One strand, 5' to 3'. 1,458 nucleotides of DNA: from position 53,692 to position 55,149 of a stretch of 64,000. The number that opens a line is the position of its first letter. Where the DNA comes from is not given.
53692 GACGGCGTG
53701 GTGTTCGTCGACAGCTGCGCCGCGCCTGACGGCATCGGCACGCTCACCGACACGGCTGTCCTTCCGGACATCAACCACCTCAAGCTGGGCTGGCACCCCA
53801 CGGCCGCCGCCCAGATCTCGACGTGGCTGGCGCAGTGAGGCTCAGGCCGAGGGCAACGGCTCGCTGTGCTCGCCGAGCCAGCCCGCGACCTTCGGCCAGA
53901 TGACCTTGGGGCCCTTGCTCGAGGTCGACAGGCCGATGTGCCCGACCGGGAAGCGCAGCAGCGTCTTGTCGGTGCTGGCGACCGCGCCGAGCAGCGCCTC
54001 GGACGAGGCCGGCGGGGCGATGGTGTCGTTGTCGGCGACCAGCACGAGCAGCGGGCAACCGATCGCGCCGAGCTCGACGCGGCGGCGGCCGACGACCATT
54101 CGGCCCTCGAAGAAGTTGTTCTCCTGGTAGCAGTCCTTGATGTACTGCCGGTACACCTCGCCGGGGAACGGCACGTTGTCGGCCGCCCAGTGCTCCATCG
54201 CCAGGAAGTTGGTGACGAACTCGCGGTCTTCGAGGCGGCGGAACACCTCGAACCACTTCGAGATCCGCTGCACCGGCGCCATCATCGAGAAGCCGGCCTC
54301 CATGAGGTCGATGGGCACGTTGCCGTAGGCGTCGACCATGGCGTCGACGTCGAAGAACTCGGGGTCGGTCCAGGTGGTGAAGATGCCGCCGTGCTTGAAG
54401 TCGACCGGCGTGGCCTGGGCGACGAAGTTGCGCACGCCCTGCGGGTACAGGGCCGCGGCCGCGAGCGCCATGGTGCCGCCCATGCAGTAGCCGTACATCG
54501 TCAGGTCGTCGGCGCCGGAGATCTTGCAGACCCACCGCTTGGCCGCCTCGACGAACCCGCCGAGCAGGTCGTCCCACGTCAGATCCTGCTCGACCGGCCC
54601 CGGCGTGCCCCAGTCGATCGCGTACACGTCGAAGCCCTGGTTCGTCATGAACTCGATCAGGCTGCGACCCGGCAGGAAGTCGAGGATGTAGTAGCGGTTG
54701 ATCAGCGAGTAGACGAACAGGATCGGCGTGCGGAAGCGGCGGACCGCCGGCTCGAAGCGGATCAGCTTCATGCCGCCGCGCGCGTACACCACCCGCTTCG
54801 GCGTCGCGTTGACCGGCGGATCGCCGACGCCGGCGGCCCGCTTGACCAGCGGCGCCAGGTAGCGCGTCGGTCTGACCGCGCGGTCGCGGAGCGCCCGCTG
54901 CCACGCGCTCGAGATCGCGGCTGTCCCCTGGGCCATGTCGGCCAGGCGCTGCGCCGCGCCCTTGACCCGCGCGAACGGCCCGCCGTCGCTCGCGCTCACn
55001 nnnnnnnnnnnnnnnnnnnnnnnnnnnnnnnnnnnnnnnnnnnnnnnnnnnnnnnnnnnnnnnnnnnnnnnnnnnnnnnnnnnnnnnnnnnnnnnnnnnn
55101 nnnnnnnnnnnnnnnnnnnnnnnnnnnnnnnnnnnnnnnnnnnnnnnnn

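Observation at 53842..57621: PHA module: PhaR - acyl-CoA synthetase - 132 aa coiled-coil partner - PhaC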

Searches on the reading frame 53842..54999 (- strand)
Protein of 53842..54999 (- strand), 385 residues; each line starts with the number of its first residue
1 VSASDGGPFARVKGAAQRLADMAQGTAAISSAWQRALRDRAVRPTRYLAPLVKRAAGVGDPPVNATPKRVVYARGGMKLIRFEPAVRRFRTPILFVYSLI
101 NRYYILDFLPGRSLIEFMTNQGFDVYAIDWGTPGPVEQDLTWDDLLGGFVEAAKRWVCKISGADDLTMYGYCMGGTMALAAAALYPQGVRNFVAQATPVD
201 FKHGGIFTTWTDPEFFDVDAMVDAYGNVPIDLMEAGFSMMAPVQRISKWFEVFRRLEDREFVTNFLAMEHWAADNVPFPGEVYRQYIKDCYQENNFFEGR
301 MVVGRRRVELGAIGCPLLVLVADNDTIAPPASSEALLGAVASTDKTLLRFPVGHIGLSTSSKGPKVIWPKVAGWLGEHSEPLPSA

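Call 3: search_protein_families(library=pfam, proteins=[window:53845-54999:-], max_evalue=1)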
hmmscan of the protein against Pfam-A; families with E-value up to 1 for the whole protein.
seq(385 aa): 10 families
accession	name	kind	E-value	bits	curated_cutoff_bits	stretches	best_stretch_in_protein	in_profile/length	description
PF00561.26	Abhydrolase_1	-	1.5e-15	58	25.8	1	114-356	19-240/245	alpha/beta hydrolase fold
PF12146.15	Hydrolase_4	-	3.8e-11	43.2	27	2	114-202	23-114/239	Serine aminopeptidase, S33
PF07167.19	PhaC_N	-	5e-09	36.5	23.7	1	62-118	116-173/173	Poly-beta-hydroxybutyrate polymerase (PhaC) N-terminus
PF12697.13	Abhydrolase_6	-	1.4e-06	29.6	26.3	1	120-337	25-188/217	Alpha/beta hydrolase family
PF01738.24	DLH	-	0.00042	20.4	21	1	162-185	95-118/217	Dienelactone hydrolase family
PF11339.14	DUF3141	-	0.005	15.9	29.7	1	247-332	232-316/582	Protein of unknown function (DUF3141)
PF06850.17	PHB_depo_C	-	0.0063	16.5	27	1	278-375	97-199/203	PHB de-polymerase C-terminus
PF00326.27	Peptidase_S9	-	0.027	14.4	22.6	0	309-348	142-177/213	Prolyl oligopeptidase family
PF02129.25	Peptidase_S15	-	0.039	14.1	23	1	164-210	95-146/262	X-Pro dipeptidyl-peptidase (S15 family)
PF00975.26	Thioesterase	-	0.3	11.7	26.4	1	163-185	65-87/226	Thioesterase domain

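Call 4: search_protein_families(library=ncbifam, proteins=[window:53845-54999:-], max_evalue=1)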
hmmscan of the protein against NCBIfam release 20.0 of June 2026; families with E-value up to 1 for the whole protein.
seq(385 aa): 12 families
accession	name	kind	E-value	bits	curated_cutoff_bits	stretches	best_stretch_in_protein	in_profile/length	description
TIGR01836.1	PHA_synth_III_C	subfamily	1.1e-98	330.5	365.3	1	45-378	16-350/350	class III poly(R)-hydroxyalkanoic acid synthase subunit PhaC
TIGR01838.1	PHA_synth_I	subfamily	5.1e-42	144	622.65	1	63-355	160-455/532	class I poly(R)-hydroxyalkanoic acid synthase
NF005898.0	PRK07868.1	equivalog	4.5e-23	80.9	925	1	67-375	39-358/994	acyl-CoA synthetase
TIGR01839.1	PHA_synth_II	subfamily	5.7e-13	47.8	855.4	1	63-180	187-304/560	class II poly(R)-hydroxyalkanoic acid synthase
NF047920.1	lactonase_UilS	equivalog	7.7e-06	25.8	400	1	311-348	217-254/285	UilS family quorum-quenching N-acyl-homoserine lactonase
TIGR01849.1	PHB_depoly_PhaZ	subfamily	0.00037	19.4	300.75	1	277-373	300-401/406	polyhydroxyalkanoate depolymerase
NF051488.1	bifunc_PcaDC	exception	0.00066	18.9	390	1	307-348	186-227/375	bifunctional 3-oxoadipate enol-lactonase/4-carboxymuconolactone decarboxylase PcaDC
NF050089.1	i_nPHAscl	equivalog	0.0023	17.1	300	1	120-193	42-113/288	intracellular short-chain-length polyhydroxyalkanoate depolymerase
TIGR02427.1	protocat_pcaD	equivalog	0.0064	15.9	255.85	1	309-355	188-233/251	3-oxoadipate enol-lactonase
TIGR01738.1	bioH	equivalog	0.0082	15.8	206.95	1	167-201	68-102/245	pimeloyl-ACP methyl ester esterase BioH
TIGR03695.1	menH_SHCHC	equivalog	0.028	13.8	208.55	1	162-193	69-100/252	2-succinyl-6-hydroxy-2,4-cyclohexadiene-1-carboxylate synthase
NF007954.0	PRK10673.1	equivalog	0.17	11.1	399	1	164-209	81-130/255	esterase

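Call 15: search_solved_structures(query=window:53842-54999:-, max_evalue=0.001)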
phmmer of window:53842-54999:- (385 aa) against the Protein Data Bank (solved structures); distinct sequences matched with E-value up to 0.001: 11.
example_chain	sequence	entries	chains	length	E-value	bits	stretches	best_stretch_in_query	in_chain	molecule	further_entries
9knj_A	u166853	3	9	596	2e-25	93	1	64-328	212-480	PHA synthase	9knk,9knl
5hz2_A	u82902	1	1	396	3.8e-22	82.3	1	65-355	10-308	Poly-beta-hydroxybutyrate polymerase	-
5t6o_A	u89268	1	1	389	6.3e-21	78.3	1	65-355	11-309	Poly-beta-hydroxybuterate polymerase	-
5xav_A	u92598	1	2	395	7.5e-17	64.8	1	65-337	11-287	Intracellular polyhydroxyalkanoate synthase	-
6k3c_A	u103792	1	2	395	1.9e-16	63.5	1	65-194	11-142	Intracellular polyhydroxyalkanoate synthase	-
5xks_A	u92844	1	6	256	9e-05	25.1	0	303-367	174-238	Thermostable monoacylglycerol lipase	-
6qe2_A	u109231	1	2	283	0.0002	23.9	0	305-379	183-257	Monoacylglycerol lipase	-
4lhe_A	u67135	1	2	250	0.00023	23.7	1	302-352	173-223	Thermostable monoacylglycerol lipase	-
4ke9_A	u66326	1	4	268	0.00028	23.5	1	302-352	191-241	Thermostable monoacylglycerol lipase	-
3rli_A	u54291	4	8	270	0.00028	23.4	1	302-352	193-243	Thermostable monoacylglycerol lipase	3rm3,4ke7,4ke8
7e04_A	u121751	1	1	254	0.00063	22.3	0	307-350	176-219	Lipase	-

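Call 22: find_homologous_proteins(query=window:53842-54999:-, max_evalue=1e-20)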
Query window:53842-54999:- (385 aa): 933 proteins with E <= 1e-20 among 8000 candidates; the best 120 are listed.
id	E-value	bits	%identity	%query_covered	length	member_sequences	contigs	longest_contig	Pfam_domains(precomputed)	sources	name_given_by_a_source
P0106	1.7e-253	859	96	100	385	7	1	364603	PF12697.14,PF07167.20,PF00561.27,PF12146.16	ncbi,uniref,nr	ncbi:alpha/beta fold hydrolase [Nannocystis pusilla]|uniref:Alpha/beta fold hydrolase n=1 Tax=Nannoc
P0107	1.2e-238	810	90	98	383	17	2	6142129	PF12697.14,PF07167.20,PF11339.15,PF00561.27,PF12146.16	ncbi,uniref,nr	ncbi:alpha/beta fold hydrolase [Nannocystis sp. ILAH1]|uniref:alpha/beta fold hydrolase n=1 Tax=uncl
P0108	2.6e-237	806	89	99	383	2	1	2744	PF12697.14,PF07167.20,PF00561.27,PF12146.16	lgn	-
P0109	5.0e-232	788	88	99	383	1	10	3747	PF12697.14,PF07167.20,PF11339.15,PF00561.27,PF12146.16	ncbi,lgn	ncbi:MAG TPA: alpha/beta fold hydrolase [Nannocystis sp.]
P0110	6.6e-228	775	86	98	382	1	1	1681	PF06850.18,PF07167.20,PF11339.15,PF00561.27,PF12146.16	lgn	-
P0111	2.2e-226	770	86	97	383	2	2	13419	PF07167.20,PF00561.27,PF12146.16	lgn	-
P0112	1.5e-213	727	81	98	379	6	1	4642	PF06850.18,PF07167.20,PF00561.27,PF12146.16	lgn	-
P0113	8.7e-210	715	81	96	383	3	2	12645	PF06850.18,PF12697.14,PF01738.25,PF07167.20,PF11339.15,PF00561.27,PF12146.16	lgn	-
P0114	7.5e-209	712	80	96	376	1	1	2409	PF06850.18,PF07167.20,PF00561.27,PF12146.16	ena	-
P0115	3.5e-208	710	80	96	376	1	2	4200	PF07167.20,PF00561.27,PF12146.16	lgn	-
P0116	7.6e-208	709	80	96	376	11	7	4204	PF07167.20,PF00561.27,PF12146.16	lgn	-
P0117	1.3e-207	708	80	96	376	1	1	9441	PF12697.14,PF07167.20,PF00561.27,PF12146.16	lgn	-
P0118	2.1e-207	707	80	96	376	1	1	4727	PF07167.20,PF00561.27,PF12146.16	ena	-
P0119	5.0e-207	706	80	96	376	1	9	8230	PF07167.20,PF00561.27,PF12146.16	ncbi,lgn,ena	-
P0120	6.3e-207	706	80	96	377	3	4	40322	PF06850.18,PF12697.14,PF07167.20,PF00561.27,PF12146.16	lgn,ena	-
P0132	9.3e-189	646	74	96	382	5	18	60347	PF12697.14,PF07167.20,PF11339.15,PF00561.27,PF12146.16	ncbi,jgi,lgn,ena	-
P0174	1.8e-168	579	67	97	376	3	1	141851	PF06850.18,PF12697.14,PF07167.20,PF11339.15,PF00561.27,PF12146.16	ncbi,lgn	-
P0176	9.4e-168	577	66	95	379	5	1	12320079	PF06850.18,PF01738.25,PF07167.20,PF00561.27,PF12146.16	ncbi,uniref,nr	ncbi:alpha/beta fold hydrolase [Polyangium aurulentum]|uniref:alpha/beta fold hydrolase n=1 Tax=Poly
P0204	2.1e-151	523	60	97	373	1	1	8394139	PF07167.20,PF00561.27,PF12146.16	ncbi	ncbi:alpha/beta fold hydrolase [Myxococcaceae bacterium GXIMD 01537]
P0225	1.0e-148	514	60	96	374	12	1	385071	PF12697.14,PF07167.20,PF00561.27,PF12146.16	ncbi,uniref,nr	ncbi:alpha/beta fold hydrolase [Hyalangium minutum]|uniref:Polyhydroxyalkanoic acid synthase n=1 Tax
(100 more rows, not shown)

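Call 23: find_encoding_contigs(protein=P0225, flank=7000, max_places=2)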
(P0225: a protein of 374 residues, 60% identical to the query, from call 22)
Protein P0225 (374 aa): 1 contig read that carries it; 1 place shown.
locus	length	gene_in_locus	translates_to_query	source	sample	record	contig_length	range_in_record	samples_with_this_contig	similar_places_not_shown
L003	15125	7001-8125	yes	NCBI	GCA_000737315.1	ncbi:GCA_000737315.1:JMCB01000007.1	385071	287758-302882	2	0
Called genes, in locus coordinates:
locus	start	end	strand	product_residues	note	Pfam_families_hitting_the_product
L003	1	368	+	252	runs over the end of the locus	-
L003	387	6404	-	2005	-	PF17892:Cadherin_5, PF17963:Big_9, PF17803:Cadherin_4, PF17892:Cadherin_5, PF17963:Big_9, PF17803:Cadherin_4, PF17892:Cadherin_5, PF17963:Big_9, +21 more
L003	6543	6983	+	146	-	-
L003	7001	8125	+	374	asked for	PF07167:PhaC_N (weak), PF00561:Abhydrolase_1, PF12697:Abhydrolase_6, PF12146:Hydrolase_4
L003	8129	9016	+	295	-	PF00561:Abhydrolase_1, PF12697:Abhydrolase_6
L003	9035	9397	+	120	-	PF09543:DUF2379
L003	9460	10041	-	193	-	PF05685:Uma2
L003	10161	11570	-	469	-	PF00069:Pkinase, PF07714:PK_Tyr_Ser-Thr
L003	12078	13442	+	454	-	PF14412:AHH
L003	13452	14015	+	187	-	PF07791:Imm11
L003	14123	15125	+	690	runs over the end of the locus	PF04616:Glyco_hydro_43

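Call 24: find_encoding_contigs(protein=P0176, flank=7000, max_places=2)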
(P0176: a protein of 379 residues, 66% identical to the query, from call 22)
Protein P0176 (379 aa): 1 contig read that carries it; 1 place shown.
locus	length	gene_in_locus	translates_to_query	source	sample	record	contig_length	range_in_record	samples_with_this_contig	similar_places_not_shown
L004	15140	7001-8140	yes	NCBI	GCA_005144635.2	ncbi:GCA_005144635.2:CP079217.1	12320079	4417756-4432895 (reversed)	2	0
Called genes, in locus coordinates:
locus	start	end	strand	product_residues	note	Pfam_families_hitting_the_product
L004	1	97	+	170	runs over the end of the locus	-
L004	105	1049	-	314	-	PF02091:tRNA-synt_2e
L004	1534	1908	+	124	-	PF00072:Response_reg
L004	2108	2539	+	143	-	PF00072:Response_reg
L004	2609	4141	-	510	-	PF00501:AMP-binding, PF13193:AMP-binding_C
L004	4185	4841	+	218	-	PF07879:PHB_acc_N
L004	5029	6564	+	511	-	PF00501:AMP-binding, PF13193:AMP-binding_C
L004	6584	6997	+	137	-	-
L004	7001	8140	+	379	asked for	PF07167:PhaC_N, PF00561:Abhydrolase_1, PF12146:Hydrolase_4 (weak), PF01738:DLH (faint), PF06850:PHB_depo_C (weak)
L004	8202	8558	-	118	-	-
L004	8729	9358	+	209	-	-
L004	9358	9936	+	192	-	-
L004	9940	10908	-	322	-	-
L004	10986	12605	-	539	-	PF25390:WD40_RLD, PF00415:RCC1, PF13540:RCC1_2, PF25390:WD40_RLD, PF00415:RCC1, PF13540:RCC1_2, PF00415:RCC1, PF13540:RCC1_2, +2 more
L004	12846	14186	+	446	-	PF00069:Pkinase, PF07714:PK_Tyr_Ser-Thr, PF01636:APH (faint)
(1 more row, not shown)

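Call 25: find_encoding_contigs(protein=P0204, flank=7000, max_places=2)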
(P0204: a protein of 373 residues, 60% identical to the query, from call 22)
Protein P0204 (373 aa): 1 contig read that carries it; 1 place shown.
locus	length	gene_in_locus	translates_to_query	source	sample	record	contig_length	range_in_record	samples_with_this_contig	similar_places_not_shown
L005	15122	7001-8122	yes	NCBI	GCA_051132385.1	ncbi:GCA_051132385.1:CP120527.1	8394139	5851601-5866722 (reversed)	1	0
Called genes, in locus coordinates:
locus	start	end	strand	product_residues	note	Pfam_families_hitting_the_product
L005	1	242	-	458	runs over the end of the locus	PF00512:HisKA (weak), PF02518:HATPase_c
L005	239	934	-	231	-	PF00072:Response_reg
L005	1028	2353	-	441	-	PF00067:p450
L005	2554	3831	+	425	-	PF08757:CotH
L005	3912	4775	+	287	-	PF02146:SIR2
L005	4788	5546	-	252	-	-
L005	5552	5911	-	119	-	-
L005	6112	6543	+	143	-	PF09537:DUF2383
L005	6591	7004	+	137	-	-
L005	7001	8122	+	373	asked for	PF07167:PhaC_N, PF00561:Abhydrolase_1, PF12146:Hydrolase_4 (weak)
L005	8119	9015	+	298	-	PF00561:Abhydrolase_1, PF12697:Abhydrolase_6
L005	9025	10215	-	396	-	PF01370:Epimerase (weak)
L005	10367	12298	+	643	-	PF08497:Radical_SAM_N, PF04055:Radical_SAM, PF11842:DUF3362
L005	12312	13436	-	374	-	-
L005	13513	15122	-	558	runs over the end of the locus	PF00749:tRNA-synt_1c, PF03950:tRNA-synt_1c_C, PF20974:tRNA-synt_1c_C2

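Call 31: search_dna_similar(query=window:53842-54999:-, collection=plasmids, mode=protein, max_rows=40, rows=spread, max_evalue=1e-20)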
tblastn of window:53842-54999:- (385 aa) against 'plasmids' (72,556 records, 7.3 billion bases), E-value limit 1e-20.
Records with a match: 95; places in all: 106; records where one place covers at least 80% of the query: 83.
Best place of each record, by identity: <60% 95.
By first word of the organism name: Rhizobium 32; Sinorhizobium 7; Azospirillum 7; Sphingobium 6; Haloferax 5; Methylobacterium 3; Paracoccus 3; Acinetobacter 3; Salinigranum 2; Natrinema 2; and 22 more.
By predicted mobility (MOB-suite, as given by PLSDB): non-mobilizable 47; conjugative 45; mobilizable 3.
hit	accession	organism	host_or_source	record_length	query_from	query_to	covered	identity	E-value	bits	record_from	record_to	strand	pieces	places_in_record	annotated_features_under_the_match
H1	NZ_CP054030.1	Rhizobium hidalgonense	Pisum sativum l. (pea),Pure culture,Pea ...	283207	56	375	83%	41.8%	2e-68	241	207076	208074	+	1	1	phaC: class III poly(R)-hydroxyalkanoic acid synthase subunit PhaC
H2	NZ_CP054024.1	Rhizobium indicum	Pisum sativum l. (pea),Pure culture,Pea ...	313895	56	375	83%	41.4%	2e-65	232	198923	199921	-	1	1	phaC: class III poly(R)-hydroxyalkanoic acid synthase subunit PhaC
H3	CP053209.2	Rhizobium leguminosarum bv. trifolii TA1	Trifolium spumosum L. (Annual ...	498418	55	380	85%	40.6%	2e-63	227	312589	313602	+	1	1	alpha/beta fold hydrolase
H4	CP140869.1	Rhizobium ruizarguesonis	Trifolium pratense,whole organism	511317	55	380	85%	40.6%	2e-63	227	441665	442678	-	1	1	alpha/beta fold hydrolase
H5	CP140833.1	Rhizobium ruizarguesonis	Trifolium pratense,whole organism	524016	55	380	85%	40.6%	2e-63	227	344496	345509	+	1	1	alpha/beta fold hydrolase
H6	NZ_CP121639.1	Rhizobium leguminosarum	Trifolium ambiguum,cell culture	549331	60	380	83%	40.4%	2e-60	218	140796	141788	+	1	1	phaC: class III poly(R)-hydroxyalkanoic acid synthase subunit PhaC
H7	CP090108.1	Rhizobium leguminosarum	Trifolium ambiguum,Cell culture,Plant ...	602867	60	380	83%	40.4%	2e-60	218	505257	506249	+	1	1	phaC: class III poly(R)-hydroxyalkanoic acid synthase subunit PhaC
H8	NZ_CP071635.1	Rhizobium sp. NZLR1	lentil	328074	56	375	83%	39.7%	3e-60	217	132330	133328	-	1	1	phaC: class III poly(R)-hydroxyalkanoic acid synthase subunit PhaC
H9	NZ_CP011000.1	Sinorhizobium meliloti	-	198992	60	375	82%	39.8%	4e-61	220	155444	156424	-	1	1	phaC: class III poly(R)-hydroxyalkanoic acid synthase subunit PhaC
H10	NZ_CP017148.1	Bosea vaviloviae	Vavilovia formosa,cell culture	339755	56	375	83%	39.1%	4e-61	219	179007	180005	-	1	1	phaC: class III poly(R)-hydroxyalkanoic acid synthase subunit PhaC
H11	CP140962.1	Sinorhizobium meliloti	Medicago lupulina,whole organism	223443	56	375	83%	39.1%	9e-61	219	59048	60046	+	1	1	phaC: class III poly(R)-hydroxyalkanoic acid synthase subunit PhaC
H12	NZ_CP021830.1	Sinorhizobium meliloti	Medicago truncatula,Single Cell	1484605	60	375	82%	39.5%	2e-60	218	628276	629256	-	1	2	record has no annotation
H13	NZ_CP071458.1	Rhizobium lentis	lentil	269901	56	375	83%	39.0%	3e-59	214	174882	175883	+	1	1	phaC: class III poly(R)-hydroxyalkanoic acid synthase subunit PhaC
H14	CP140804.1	Rhizobium johnstonii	Trifolium pratense,whole organism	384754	55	380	85%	38.1%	3e-47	214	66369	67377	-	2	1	none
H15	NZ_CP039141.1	Haloferax mediterranei ATCC 33500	Cell culture,Spain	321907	54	380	85%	37.9%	5e-71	248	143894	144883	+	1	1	phaC: class III poly(R)-hydroxyalkanoic acid synthase subunit PhaC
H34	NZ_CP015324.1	Priestia filamentosa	plant,Cell culture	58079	68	379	81%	28.2%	4e-40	159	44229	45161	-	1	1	alpha/beta fold hydrolase | hypothetical protein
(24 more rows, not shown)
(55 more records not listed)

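Call 32: get_annotated_region(hit=H15, flank=4000)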
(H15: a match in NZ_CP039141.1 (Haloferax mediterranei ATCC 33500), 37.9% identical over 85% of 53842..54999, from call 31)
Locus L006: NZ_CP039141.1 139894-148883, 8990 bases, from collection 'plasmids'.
description: Haloferax mediterranei ATCC 33500 plasmid pHME322, complete sequence
organism: Haloferax mediterranei ATCC 33500 (NCBI taxid 523841)
taxonomy: Archaea; Euryarchaeota; Halobacteria; Halobacteriales; Haloferacaceae; Haloferax; Haloferax mediterranei; Haloferax mediterranei ATCC 33500
host: -; source: Cell culture,Spain; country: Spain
typing (MOB-suite, as given by PLSDB): non-mobilizable
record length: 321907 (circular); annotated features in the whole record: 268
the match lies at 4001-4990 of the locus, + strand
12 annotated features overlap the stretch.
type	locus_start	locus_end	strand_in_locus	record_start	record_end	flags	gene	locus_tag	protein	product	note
CDS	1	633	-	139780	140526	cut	-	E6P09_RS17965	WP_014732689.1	beta-ketoacyl-ACP reductase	-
CDS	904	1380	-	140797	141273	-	-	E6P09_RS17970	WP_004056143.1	HTH domain-containing protein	-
CDS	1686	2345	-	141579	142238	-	-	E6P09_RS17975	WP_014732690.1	MaoC family dehydratase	-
CDS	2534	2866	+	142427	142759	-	-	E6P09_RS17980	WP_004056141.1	AbrB/MazE/SpoVT family DNA-binding domain-containing protein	-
CDS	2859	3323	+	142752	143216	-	phaP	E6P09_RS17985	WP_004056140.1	PHA granule structural protein PhaP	-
CDS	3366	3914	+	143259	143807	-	-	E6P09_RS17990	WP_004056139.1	poly(R)-hydroxyalkanoic acid synthase subunit PhaE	-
CDS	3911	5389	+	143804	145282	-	phaC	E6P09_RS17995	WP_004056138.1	class III poly(R)-hydroxyalkanoic acid synthase subunit PhaC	-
CDS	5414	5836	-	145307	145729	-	-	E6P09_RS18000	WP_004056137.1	universal stress protein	-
CDS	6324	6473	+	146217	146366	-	-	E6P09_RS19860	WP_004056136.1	hypothetical protein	-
CDS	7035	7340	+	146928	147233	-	-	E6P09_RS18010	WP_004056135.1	hypothetical protein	-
CDS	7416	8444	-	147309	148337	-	-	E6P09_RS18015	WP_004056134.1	NAD(P)-dependent alcohol dehydrogenase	-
CDS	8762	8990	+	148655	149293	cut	-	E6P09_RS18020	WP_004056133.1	phosphoribosyltransferase family protein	GO:0009116 - nucleoside metabolic process [Evidence IEA]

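Call 33: get_annotated_region(hit=H1, flank=4000)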
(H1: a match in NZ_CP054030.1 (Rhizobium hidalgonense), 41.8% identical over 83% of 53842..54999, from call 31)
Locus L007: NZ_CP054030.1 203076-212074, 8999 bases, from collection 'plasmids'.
description: Rhizobium hidalgonense strain JKLM 19E plasmid pPR19E03
organism: Rhizobium hidalgonense (NCBI taxid 1538159)
taxonomy: Bacteria; Pseudomonadota; Alphaproteobacteria; Hyphomicrobiales; Rhizobiaceae; Rhizobium; Rhizobium hidalgonense
host: -; source: Pisum sativum l. (pea),Pure culture,Pea root nodules,pea root nodules; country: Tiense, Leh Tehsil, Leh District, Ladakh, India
typing (MOB-suite, as given by PLSDB): conjugative; relaxase MOBP; mating-pair formation MPF_T
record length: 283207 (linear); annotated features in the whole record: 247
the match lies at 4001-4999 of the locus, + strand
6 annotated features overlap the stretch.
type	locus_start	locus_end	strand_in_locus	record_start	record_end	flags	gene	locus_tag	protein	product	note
CDS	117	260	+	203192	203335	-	-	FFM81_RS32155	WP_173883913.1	hypothetical protein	-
CDS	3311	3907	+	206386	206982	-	-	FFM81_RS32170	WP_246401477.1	poly(R)-hydroxyalkanoic acid synthase subunit PhaE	-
CDS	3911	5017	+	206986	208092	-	phaC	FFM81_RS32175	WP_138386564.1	class III poly(R)-hydroxyalkanoic acid synthase subunit PhaC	-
CDS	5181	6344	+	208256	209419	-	-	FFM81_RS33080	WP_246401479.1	hypothetical protein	-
CDS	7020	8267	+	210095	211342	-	repA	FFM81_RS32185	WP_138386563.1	plasmid partitioning protein RepA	-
CDS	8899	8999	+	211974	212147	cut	-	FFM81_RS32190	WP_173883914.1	hypothetical protein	-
